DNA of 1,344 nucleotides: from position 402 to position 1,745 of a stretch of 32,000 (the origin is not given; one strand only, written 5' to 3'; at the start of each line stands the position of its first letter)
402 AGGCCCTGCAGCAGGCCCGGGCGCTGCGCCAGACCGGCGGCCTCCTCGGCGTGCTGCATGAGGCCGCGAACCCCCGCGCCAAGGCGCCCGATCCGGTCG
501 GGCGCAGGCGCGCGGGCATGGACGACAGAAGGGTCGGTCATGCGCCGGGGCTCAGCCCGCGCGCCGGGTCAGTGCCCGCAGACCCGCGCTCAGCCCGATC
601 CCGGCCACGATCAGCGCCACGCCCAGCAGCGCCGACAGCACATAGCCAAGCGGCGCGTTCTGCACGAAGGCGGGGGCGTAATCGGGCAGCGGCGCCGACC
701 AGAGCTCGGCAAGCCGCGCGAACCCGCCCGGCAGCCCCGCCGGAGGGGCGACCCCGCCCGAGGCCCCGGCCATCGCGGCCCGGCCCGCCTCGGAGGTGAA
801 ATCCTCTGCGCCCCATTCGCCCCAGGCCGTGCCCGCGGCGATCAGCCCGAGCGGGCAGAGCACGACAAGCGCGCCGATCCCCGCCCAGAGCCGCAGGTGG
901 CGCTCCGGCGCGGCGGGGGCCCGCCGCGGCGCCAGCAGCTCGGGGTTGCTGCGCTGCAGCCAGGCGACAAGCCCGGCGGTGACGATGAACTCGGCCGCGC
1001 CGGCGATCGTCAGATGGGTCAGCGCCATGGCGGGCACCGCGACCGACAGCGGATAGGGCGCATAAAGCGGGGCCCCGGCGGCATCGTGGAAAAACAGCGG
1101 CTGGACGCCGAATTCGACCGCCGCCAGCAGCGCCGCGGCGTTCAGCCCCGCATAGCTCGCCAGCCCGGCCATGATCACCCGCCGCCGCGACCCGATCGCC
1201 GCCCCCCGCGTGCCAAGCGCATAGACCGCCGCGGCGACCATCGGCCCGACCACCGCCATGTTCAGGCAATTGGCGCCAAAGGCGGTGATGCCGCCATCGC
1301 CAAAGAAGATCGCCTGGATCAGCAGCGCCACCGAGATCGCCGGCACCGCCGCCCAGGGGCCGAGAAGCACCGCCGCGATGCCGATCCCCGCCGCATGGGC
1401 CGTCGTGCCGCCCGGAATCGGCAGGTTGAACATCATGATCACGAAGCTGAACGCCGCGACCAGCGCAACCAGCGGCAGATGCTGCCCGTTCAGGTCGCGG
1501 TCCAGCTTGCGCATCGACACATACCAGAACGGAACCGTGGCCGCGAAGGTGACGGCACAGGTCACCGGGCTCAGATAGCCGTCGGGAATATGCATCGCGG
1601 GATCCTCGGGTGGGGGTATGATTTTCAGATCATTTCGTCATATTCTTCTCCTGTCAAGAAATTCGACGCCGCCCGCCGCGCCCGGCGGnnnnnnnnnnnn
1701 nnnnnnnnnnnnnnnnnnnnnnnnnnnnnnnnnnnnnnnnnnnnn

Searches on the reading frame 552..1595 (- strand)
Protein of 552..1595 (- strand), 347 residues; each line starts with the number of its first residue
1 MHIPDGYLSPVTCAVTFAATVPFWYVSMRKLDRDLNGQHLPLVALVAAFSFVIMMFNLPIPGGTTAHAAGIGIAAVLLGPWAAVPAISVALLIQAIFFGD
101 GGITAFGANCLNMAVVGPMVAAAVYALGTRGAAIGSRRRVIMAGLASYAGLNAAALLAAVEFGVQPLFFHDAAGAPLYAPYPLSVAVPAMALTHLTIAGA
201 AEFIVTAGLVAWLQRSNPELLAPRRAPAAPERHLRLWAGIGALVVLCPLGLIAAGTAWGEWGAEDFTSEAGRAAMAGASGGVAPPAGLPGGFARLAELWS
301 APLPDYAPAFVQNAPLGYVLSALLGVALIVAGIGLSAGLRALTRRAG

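Call 71: search_protein_families(library=ncbifam, proteins=[window:552-1595:-], max_evalue=0.01)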
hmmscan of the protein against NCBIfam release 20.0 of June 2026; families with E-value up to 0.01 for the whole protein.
window:552-1595:- (347 aa): 12 families
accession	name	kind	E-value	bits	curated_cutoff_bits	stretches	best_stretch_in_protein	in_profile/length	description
NF005598.0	PRK07331.1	equivalog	1.6e-107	359.7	401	1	1-331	1-310/323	cobalt transporter CbiM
NF008873.0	PRK11909.1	equivalog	9.2e-86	287.3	225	1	1-221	1-218/230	cobalt transporter CbiM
NF004902.0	PRK06265.1-1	equivalog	4.9e-36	124.4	219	1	1-224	1-206/213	cobalt transporter CbiM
NF006184.0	PRK08319.1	equivalog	4.3e-30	104.9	180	1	1-221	1-212/224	energy-coupling factor ABC transporter permease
TIGR00123.1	cbiM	equivalog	5.7e-23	81.9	184.15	1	1-150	1-152/214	cobalt ECF transporter S component CbiM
NF004906.0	PRK06265.2-1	equivalog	2.6e-20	73.3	205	1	1-222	1-210/212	cobalt transporter CbiM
NF004905.0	PRK06265.1-5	equivalog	2.7e-20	73.4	173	1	1-222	1-198/205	cobalt transporter CbiM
NF004907.0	PRK06265.2-2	subfamily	2.5e-16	59.9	200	1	1-222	21-218/221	cobalt transporter CbiM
NF004903.0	PRK06265.1-3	equivalog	2.7e-13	49.8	193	1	1-229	2-205/211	cobalt transporter CbiM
NF004904.0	PRK06265.1-4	equivalog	2.9e-13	49.9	172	1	1-160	1-152/206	cobalt transporter CbiM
NF004909.0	PRK06265.2-5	equivalog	5.7e-13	49.4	172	1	1-116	1-110/196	cobalt transporter CbiM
NF004908.0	PRK06265.2-3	equivalog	5.7e-13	49.3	205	1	1-160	1-147/211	cobalt transporter CbiM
